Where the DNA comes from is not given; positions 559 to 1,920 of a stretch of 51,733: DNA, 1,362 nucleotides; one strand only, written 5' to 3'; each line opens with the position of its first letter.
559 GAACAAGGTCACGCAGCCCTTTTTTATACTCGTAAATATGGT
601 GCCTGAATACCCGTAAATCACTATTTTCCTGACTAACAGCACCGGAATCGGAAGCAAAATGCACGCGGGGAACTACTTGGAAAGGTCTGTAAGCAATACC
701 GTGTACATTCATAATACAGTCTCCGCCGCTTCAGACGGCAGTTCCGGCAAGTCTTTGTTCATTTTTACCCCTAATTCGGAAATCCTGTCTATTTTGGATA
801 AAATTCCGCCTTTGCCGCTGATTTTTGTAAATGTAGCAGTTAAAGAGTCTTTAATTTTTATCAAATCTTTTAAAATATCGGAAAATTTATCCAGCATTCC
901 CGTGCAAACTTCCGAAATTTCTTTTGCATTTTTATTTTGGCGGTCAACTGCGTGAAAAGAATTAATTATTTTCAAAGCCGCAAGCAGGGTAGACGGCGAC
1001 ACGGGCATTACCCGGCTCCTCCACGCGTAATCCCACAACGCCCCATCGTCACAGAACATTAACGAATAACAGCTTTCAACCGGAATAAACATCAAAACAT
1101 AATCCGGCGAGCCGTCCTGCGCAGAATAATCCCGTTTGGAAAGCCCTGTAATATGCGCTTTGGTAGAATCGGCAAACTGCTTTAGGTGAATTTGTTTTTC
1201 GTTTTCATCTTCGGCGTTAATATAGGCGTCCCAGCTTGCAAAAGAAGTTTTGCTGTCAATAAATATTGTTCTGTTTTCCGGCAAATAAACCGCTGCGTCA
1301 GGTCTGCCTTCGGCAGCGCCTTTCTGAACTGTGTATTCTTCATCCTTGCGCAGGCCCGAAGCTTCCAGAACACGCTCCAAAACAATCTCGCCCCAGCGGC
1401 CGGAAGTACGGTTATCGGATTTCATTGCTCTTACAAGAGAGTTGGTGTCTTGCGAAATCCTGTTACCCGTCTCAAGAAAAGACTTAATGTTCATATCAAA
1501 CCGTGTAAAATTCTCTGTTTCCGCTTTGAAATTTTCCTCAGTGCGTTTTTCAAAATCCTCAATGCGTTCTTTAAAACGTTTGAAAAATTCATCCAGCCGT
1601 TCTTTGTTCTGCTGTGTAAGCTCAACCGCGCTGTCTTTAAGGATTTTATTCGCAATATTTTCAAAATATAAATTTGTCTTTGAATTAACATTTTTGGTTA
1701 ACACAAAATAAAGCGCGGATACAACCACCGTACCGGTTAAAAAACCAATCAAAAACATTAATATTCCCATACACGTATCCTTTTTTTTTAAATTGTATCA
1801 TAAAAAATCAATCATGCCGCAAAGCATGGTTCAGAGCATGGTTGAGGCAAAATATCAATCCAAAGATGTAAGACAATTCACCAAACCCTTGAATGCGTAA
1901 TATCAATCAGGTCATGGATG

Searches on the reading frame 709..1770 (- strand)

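Call 72: search_protein_families(library=pfam, proteins=[window:709-1770:-], max_evalue=0.00001)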
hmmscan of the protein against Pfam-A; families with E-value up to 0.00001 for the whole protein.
window:709-1770:- (353 aa): 1 family
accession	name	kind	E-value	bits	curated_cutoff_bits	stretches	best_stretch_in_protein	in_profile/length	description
PF02646.22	RmuC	-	1.6e-77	260.9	26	1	57-339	1-290/291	RmuC family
